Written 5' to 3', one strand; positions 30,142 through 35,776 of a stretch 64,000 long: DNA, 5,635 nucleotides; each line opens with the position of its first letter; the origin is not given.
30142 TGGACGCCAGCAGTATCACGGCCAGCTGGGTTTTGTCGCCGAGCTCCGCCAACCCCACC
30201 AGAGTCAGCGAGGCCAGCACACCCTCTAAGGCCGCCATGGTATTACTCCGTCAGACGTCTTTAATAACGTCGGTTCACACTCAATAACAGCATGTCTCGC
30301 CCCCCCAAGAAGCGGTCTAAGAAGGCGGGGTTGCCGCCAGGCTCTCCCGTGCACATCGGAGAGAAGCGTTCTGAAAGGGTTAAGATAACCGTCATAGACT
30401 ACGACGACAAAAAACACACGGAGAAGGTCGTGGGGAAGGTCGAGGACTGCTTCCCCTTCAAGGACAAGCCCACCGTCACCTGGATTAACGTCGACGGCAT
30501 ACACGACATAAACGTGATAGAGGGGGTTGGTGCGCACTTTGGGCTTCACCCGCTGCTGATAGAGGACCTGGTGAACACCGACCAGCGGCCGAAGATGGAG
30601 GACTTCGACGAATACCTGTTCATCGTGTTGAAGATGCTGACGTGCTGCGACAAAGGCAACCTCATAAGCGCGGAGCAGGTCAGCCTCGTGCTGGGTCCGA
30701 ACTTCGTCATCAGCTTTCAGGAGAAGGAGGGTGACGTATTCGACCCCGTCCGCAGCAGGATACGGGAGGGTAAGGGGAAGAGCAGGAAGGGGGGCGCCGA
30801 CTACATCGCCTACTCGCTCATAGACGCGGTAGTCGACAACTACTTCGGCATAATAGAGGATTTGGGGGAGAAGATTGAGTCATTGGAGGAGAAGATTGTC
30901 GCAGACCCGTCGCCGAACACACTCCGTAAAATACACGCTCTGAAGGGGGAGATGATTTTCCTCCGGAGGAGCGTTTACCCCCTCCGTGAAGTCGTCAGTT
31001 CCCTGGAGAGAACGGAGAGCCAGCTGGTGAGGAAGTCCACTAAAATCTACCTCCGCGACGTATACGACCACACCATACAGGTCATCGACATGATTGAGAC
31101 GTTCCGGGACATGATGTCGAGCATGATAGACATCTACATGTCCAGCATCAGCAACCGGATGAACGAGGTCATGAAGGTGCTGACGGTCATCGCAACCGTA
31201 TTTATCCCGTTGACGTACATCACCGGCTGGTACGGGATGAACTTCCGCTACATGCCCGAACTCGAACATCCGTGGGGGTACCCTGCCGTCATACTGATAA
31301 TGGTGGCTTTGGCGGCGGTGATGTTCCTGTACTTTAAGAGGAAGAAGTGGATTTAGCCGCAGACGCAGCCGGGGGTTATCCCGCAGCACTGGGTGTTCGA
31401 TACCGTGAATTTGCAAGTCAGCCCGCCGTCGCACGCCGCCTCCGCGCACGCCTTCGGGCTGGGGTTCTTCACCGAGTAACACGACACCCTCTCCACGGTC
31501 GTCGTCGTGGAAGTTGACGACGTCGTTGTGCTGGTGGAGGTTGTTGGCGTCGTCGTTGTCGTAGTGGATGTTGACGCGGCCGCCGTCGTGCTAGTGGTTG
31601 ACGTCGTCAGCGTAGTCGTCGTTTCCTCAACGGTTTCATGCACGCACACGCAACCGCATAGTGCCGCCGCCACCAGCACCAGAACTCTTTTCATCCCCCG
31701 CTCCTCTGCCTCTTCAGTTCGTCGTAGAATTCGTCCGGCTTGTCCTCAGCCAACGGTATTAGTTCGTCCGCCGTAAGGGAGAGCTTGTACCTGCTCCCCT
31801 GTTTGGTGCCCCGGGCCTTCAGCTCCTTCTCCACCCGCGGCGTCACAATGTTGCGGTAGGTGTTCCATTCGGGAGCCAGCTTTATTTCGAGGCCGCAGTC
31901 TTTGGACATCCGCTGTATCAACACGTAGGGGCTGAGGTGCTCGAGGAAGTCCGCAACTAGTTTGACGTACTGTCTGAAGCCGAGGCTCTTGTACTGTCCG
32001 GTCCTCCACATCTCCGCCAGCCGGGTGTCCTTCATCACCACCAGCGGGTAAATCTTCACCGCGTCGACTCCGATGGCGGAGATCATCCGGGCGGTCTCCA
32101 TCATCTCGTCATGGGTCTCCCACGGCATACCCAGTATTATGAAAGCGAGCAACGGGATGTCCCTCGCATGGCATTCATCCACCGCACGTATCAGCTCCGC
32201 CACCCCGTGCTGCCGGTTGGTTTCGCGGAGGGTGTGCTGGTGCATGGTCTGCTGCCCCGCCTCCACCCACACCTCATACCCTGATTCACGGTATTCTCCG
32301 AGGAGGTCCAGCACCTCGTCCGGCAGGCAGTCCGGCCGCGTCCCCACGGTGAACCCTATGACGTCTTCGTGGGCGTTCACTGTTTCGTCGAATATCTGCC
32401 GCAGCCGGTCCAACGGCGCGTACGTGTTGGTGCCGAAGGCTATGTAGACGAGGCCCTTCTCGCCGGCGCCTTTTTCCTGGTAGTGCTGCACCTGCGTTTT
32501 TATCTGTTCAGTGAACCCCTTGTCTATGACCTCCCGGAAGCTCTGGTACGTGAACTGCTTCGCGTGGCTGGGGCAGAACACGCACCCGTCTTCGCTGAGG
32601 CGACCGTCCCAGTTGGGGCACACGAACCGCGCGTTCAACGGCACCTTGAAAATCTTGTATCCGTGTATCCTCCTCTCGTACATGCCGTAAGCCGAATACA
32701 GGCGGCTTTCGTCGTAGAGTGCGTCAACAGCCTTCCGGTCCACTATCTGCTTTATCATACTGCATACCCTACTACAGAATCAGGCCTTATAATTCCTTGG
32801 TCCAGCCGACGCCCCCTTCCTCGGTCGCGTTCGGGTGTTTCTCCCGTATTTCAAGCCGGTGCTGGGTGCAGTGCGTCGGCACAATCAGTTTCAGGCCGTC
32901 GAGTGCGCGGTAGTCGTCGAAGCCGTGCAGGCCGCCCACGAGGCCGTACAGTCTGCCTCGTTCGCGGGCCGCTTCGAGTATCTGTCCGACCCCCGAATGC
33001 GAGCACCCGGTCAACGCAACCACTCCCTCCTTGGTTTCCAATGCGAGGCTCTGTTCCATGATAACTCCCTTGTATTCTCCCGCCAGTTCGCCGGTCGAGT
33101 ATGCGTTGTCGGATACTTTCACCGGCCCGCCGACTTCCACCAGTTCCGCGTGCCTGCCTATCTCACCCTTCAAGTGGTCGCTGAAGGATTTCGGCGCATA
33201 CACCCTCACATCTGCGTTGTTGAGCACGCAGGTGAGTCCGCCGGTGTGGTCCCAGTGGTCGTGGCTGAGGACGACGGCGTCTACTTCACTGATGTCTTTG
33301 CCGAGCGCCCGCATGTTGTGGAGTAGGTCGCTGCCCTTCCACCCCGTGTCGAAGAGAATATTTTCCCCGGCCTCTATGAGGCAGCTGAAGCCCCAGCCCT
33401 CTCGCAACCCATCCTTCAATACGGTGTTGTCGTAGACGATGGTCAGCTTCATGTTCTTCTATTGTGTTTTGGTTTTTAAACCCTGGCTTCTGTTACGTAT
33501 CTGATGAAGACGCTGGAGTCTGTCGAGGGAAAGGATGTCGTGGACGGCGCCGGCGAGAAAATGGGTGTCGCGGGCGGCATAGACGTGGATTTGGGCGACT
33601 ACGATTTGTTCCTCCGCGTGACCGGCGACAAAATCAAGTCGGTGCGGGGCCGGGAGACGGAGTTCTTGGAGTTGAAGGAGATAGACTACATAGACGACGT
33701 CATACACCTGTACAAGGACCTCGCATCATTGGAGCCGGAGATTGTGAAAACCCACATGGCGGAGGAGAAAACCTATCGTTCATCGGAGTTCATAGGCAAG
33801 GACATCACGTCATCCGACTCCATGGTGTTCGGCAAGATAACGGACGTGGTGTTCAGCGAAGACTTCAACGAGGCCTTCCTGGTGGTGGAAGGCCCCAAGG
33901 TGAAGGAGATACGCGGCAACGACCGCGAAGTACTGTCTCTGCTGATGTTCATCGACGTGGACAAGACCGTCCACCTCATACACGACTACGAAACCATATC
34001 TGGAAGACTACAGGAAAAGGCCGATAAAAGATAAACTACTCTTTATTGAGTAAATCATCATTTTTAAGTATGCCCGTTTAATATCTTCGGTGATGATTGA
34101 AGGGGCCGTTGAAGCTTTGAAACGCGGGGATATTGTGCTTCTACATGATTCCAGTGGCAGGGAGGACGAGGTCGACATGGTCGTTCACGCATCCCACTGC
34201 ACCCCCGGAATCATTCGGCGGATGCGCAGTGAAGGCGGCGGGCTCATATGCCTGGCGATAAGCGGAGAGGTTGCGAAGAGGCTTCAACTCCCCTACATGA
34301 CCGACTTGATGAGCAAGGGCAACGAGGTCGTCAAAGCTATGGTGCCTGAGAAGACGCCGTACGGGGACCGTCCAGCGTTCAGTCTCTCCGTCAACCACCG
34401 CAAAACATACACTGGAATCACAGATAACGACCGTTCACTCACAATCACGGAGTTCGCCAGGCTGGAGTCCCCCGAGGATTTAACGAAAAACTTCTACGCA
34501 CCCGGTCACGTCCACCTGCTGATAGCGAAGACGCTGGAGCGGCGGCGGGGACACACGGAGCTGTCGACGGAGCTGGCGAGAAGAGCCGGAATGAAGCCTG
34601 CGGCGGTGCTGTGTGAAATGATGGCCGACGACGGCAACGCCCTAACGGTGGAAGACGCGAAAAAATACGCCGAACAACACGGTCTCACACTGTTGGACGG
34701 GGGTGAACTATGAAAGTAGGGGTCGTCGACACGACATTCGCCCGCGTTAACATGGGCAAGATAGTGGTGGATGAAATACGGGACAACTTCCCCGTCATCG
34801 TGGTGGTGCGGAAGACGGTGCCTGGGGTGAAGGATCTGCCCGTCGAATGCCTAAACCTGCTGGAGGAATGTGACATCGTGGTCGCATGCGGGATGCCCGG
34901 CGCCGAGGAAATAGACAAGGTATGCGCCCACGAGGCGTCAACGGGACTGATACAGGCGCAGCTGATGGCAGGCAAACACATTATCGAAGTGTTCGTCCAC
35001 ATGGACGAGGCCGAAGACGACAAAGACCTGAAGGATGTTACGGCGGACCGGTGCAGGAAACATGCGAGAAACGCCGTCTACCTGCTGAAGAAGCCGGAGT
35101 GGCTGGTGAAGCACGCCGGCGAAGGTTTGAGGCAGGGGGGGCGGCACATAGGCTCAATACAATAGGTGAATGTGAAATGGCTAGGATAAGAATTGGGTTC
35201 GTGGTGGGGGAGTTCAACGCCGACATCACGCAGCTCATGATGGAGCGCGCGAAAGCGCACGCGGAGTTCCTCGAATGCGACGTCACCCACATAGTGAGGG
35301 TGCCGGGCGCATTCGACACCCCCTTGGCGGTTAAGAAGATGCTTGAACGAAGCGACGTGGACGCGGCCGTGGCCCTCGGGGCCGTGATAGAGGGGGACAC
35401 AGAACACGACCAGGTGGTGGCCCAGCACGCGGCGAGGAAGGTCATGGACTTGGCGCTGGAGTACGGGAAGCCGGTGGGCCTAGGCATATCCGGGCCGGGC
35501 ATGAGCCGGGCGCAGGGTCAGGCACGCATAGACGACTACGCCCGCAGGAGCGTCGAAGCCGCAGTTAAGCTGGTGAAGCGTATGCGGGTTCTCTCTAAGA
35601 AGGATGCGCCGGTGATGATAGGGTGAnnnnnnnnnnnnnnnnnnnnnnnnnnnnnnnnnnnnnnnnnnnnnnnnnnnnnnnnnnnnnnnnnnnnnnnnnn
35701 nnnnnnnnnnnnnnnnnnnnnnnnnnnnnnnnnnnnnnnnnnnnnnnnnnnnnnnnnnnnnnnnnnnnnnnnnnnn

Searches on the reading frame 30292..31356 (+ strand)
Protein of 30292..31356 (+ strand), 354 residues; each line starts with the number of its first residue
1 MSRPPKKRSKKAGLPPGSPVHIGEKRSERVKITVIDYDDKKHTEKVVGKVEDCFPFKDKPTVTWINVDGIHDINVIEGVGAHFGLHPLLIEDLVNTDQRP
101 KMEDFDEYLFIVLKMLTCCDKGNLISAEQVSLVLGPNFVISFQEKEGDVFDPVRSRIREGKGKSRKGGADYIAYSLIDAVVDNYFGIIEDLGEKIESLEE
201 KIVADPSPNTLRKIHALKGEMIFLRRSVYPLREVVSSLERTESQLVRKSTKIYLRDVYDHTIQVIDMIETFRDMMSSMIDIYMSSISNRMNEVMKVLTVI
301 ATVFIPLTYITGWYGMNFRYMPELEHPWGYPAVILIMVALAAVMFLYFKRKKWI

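Call 46: search_protein_families(library=pfam, proteins=[window:30292-31356:+], max_evalue=0.0001)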
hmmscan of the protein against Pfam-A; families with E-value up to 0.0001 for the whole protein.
window:30292-31356:+ (354 aa): 1 family
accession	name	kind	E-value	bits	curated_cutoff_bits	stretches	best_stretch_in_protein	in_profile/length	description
PF01544.23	CorA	-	2.8e-74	250.5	27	1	62-350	4-292/292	CorA-like Mg2+ transporter protein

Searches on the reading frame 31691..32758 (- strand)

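Call 47: search_protein_families(library=pfam, proteins=[window:31691-32758:-], max_evalue=0.0001)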
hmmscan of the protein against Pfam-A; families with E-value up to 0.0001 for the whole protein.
window:31691-32758:- (355 aa): 2 families
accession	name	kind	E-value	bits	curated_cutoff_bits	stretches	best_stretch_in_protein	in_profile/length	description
PF16199.10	Radical_SAM_C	-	6.1e-23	81.2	31.9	1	231-314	1-84/85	Radical_SAM C-terminal domain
PF04055.27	Radical_SAM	-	2.4e-14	54.3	29.5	1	58-226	10-166/166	Radical SAM superfamily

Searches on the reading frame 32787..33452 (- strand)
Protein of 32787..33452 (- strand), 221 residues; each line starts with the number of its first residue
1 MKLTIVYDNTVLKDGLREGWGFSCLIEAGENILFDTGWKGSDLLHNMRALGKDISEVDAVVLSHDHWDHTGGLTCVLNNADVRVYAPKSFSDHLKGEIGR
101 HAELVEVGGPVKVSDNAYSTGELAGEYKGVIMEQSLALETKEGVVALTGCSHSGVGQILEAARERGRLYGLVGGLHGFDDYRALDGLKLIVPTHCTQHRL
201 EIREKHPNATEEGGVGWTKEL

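Call 47: search_protein_families(library=pfam, proteins=[window:32787-33452:-], max_evalue=0.0001)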
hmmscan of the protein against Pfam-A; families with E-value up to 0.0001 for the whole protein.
window:32787-33452:- (221 aa): 3 families
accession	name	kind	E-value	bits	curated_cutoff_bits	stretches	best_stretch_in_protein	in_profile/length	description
PF12706.13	Lactamase_B_2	-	4.5e-13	49.7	27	1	31-105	2-81/200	Beta-lactamase superfamily domain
PF00753.33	Lactamase_B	-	8.4e-13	49.1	22.7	1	26-108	11-95/196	Metallo-beta-lactamase superfamily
PF16661.11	Lactamase_B_6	-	3.2e-06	27.1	27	1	30-86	7-71/193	Metallo-beta-lactamase superfamily domain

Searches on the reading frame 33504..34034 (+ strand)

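Call 47: search_protein_families(library=pfam, proteins=[window:33504-34034:+], max_evalue=0.0001)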
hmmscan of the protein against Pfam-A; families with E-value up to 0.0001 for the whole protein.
window:33504-34034:+ (176 aa): 1 family
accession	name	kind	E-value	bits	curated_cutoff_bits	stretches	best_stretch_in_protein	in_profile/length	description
PF05239.21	PRC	-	8.8e-06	26.1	21.2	0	89-130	2-44/78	PRC-barrel domain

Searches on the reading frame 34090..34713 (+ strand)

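Call 47: search_protein_families(library=pfam, proteins=[window:34090-34713:+], max_evalue=0.0001)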
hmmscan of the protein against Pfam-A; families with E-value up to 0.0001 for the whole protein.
window:34090-34713:+ (207 aa): 1 family
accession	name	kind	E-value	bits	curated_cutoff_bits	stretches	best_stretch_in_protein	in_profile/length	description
PF00926.24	DHBP_synthase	-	5.8e-57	192.7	26.4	1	5-206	2-187/191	3,4-dihydroxy-2-butanone 4-phosphate synthase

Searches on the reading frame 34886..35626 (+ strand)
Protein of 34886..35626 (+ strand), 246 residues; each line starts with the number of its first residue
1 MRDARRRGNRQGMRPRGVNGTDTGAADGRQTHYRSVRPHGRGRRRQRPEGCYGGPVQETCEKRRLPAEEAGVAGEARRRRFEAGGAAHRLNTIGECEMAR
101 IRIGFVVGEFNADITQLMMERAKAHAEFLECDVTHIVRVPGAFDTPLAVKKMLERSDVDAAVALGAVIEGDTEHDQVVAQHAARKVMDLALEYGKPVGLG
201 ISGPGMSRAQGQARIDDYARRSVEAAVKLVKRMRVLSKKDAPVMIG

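Call 47: search_protein_families(library=pfam, proteins=[window:34886-35626:+], max_evalue=0.0001)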
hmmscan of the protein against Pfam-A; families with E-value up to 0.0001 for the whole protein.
window:34886-35626:+ (246 aa): 1 family
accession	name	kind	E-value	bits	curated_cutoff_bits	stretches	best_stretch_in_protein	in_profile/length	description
PF00885.24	DMRL_synthase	-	1.7e-36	125.7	26.7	1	101-233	2-138/139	6,7-dimethyl-8-ribityllumazine synthase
